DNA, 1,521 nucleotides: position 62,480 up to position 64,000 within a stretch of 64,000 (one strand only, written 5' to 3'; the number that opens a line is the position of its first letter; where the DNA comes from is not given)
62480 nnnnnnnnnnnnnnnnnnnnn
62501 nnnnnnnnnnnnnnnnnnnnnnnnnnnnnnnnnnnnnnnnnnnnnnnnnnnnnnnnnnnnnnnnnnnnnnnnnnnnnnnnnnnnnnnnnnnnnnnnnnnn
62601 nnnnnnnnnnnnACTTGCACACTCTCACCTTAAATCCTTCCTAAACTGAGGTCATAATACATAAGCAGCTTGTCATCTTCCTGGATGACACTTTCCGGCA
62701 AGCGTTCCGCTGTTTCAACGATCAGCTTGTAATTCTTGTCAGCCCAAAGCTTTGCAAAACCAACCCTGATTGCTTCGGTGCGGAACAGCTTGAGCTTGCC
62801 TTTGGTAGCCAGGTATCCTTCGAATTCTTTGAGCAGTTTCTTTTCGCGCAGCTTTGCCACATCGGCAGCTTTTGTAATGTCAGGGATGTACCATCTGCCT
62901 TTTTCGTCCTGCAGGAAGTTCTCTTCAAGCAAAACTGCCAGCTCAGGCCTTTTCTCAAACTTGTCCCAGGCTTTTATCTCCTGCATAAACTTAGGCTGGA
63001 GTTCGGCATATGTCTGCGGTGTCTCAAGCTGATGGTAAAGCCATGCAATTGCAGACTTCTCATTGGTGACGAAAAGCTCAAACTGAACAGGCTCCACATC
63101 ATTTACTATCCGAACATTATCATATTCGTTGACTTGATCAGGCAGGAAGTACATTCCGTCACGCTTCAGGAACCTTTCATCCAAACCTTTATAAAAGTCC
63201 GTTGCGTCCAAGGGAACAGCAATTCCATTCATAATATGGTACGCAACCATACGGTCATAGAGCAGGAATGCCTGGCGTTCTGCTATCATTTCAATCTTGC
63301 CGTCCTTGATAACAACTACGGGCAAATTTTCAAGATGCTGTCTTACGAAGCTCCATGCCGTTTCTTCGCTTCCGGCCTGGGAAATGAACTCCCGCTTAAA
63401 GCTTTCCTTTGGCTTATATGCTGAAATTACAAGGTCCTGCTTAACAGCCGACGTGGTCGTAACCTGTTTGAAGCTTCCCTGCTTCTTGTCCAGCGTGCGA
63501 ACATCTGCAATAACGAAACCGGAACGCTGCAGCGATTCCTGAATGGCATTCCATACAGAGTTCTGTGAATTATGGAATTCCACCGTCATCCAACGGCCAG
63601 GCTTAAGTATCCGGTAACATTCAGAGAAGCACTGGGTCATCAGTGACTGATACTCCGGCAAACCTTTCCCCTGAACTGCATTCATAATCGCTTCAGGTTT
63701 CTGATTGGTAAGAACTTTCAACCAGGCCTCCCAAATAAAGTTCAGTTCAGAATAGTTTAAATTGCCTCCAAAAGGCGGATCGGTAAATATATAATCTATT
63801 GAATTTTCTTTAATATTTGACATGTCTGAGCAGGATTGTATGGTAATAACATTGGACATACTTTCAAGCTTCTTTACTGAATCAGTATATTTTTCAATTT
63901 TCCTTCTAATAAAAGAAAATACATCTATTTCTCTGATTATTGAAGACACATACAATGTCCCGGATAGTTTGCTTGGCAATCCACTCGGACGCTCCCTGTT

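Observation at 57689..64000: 3' half of a type 3 BREX-like phage-defence locus (pglXI-brxHII-pglZ-brxA), cut by the window edge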

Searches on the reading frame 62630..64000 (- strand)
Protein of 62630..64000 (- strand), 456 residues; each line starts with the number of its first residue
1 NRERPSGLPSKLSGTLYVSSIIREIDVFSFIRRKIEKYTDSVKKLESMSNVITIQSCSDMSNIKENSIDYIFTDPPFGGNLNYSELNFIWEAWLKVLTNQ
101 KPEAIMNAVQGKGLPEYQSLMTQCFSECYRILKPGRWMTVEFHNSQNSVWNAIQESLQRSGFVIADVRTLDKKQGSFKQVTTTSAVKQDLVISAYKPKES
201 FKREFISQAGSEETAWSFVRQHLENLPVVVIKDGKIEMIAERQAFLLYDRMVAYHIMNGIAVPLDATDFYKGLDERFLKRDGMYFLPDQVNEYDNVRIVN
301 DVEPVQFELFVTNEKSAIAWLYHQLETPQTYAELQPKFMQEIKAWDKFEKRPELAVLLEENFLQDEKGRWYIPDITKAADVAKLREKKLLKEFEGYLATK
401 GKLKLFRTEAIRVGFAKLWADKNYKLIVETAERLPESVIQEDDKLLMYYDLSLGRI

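Call 5: search_protein_families(library=pfam, proteins=[window:62630-64000:-], max_evalue=0.01)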
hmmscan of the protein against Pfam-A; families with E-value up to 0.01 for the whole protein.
window:62630-64000:- (456 aa): 1 family
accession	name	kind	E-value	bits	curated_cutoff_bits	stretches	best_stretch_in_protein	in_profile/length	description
PF01555.25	N6_N4_Mtase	-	2e-08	34.9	26.7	1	68-209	1-121/221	DNA methylase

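Call 6: search_protein_families(library=padloc, proteins=[window:62630-64000:-], max_evalue=0.01)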
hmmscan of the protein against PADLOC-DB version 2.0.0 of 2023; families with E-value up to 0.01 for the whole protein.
window:62630-64000:- (456 aa): 21 families
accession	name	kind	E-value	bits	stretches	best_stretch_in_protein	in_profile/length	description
PDLC02541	PglX|PglXI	-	1.1e-200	667.1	2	10-368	435-795/919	PglXI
PDLC03346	MTase_II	-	4.3e-161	535.9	2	11-364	551-921/1068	Type II methyltransferase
PDLC03312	MTase_II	-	2e-38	129.8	1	11-185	1069-1251/1344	Type II methyltransferase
PDLC03319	MTase_II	-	1.3e-15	55.2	1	62-200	286-424/503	Type II methyltransferase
PDLC03367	MTase_II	-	6.8e-08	29.3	1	12-164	283-444/633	Type II methyltransferase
PDLC03353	MTase_II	-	3.6e-07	28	1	49-178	9-123/260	Type II methyltransferase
PDLC03325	MTase_II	-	1.6e-06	25.1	1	49-145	274-365/426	Type II methyltransferase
PDLC03380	MTase_II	-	4.4e-06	24.1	1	44-141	240-338/393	Type II methyltransferase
PDLC03216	MTase_II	-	6.5e-06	23.4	1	46-164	9-116/364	Type II methyltransferase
PDLC03371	MTase_II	-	1.6e-05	22.6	1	47-176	9-126/260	Type II methyltransferase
PDLC03302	MTase_II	-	3.2e-05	20.8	1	53-144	9-100/626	Type II methyltransferase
PDLC03299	MTase_II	-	4.9e-05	21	1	46-92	11-58/296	Type II methyltransferase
PDLC03233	MTase_II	-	8.2e-05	19.3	0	33-99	457-524/731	Type II methyltransferase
PDLC03321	MTase_II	-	8.3e-05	19.9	1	51-184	16-145/245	Type II methyltransferase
PDLC03350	MTase_II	-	0.00026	18.5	1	46-165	54-152/312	Type II methyltransferase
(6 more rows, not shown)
